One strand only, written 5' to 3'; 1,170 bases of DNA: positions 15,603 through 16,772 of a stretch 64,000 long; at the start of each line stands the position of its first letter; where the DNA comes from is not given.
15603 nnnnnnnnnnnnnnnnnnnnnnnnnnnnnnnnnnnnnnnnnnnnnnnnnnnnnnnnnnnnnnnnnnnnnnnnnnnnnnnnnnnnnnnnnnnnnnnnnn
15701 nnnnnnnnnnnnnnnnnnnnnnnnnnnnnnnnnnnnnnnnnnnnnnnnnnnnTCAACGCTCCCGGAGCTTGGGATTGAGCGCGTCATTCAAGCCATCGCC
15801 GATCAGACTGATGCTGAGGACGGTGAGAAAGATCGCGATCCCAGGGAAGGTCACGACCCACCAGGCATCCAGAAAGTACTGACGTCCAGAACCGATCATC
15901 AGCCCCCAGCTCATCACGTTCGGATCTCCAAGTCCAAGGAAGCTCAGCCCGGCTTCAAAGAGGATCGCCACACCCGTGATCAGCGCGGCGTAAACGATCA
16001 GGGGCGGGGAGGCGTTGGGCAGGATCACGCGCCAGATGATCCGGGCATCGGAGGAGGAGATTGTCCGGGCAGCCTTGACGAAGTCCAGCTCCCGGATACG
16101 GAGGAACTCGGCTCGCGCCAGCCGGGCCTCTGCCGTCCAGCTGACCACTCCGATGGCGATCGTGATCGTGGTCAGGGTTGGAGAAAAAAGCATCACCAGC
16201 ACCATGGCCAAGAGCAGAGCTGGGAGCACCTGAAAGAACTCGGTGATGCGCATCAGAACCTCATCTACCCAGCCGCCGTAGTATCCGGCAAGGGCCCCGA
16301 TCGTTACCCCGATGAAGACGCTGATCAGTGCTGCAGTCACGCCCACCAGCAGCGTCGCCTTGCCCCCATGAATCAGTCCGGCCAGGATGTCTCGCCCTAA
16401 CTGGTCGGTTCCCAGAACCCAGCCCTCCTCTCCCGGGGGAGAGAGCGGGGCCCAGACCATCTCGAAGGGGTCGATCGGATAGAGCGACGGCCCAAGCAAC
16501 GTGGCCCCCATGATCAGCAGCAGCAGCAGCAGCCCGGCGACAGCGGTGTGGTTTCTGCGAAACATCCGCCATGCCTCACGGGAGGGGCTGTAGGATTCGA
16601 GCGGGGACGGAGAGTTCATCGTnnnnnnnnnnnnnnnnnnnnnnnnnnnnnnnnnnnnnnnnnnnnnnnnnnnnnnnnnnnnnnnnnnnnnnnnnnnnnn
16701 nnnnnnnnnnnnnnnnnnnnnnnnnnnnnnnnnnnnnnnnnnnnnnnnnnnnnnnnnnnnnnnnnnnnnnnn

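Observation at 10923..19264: Tight operon: family-5 ABC importer + YtcJ-type amidohydrolase + COG0523 metallochaperone + small secreted Cys protein, a few kb from the hydrogenase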

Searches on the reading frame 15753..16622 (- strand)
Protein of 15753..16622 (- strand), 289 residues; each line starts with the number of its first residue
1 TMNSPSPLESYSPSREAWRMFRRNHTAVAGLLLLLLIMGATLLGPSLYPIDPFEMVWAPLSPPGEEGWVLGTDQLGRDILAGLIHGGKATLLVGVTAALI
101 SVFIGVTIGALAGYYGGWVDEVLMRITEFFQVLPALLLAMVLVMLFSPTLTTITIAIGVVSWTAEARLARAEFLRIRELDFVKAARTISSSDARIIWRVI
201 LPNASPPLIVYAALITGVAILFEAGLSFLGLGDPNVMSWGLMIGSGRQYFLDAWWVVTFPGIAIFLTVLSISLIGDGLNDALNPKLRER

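Call 4: search_protein_families(library=pfam, proteins=[window:15753-16622:-])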
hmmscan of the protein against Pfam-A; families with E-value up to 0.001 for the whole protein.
window:15753-16622:- (289 aa): 2 families
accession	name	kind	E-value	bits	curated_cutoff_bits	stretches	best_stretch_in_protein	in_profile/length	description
PF00528.27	BPD_transp_1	-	3.5e-32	112.1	26.4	1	105-287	1-183/184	Binding-protein-dependent transport system inner membrane component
PF12911.12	OppC_N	-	6.6e-12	45.6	23.9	1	12-57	1-46/53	N-terminal TM domain of oligopeptide transport permease C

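Call 5: search_protein_families(library=ncbifam, proteins=[window:15753-16622:-])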
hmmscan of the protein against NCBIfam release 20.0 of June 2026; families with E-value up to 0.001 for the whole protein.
window:15753-16622:- (289 aa): 26 families (the best 25 are shown)
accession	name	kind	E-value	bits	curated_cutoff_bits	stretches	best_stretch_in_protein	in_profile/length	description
NF045476.1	Opp4C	equivalog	1e-82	277.5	350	1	12-285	1-278/278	oligopeptide ABC transporter permease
NF045474.1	Opp2C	equivalog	4.4e-67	226.1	300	1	62-282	14-235/236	nickel transporter permease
NF008160.0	PRK10913.1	equivalog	2.6e-66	224.1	483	1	10-287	15-299/300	dipeptide ABC transporter permease DppC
NF011662.0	PRK15082.1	equivalog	7.7e-63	212.7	484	1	11-288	23-302/303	glutathione ABC transporter permease GsiD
NF045475.1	Opp3C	equivalog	4.5e-61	206.8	450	1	66-287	106-328/328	oligopeptide ABC transporter permease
NF007376.0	PRK09881.1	equivalog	7.6e-61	205.7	434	1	14-287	21-294/298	D,D-dipeptide ABC transporter permease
NF045473.1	Opp1C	equivalog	3.5e-60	203.7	350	1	22-286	2-267/267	nickel/cobalt ABC transporter permease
TIGR02790.1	nickel_nikC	equivalog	4.2e-59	200.2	358.45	1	28-282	2-257/258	nickel ABC transporter permease subunit NikC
NF011935.0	PRK15406.1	equivalog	2.1e-56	191.9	433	1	10-287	22-302/302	oligopeptide ABC transporter permease OppC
NF007738.0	PRK10417.1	equivalog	3.3e-55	187.5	335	1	22-287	7-272/277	nickel ABC transporter permease subunit NikC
NF047573.1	opine_perm_CntC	exception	1.6e-42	145.7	440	1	21-286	5-271/271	staphylopine uptake ABC transporter permease subunit CntC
NF043080.1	MMSYN1_0166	equivalog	7.4e-37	126.9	370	1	10-286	23-305/307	oligopeptide ABC transporter permease OppC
NF011691.0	PRK15111.1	equivalog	1.9e-34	119.6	379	1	12-283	14-292/296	putrescine export ABC transporter permease SapC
NF011596.0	PRK15021.1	subfamily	9.8e-32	110.3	439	1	61-285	115-338/341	microcin C ABC transporter permease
NF045470.1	Opp2B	equivalog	3.9e-11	42.7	350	1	76-232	80-255/300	nickel ABC transporter permease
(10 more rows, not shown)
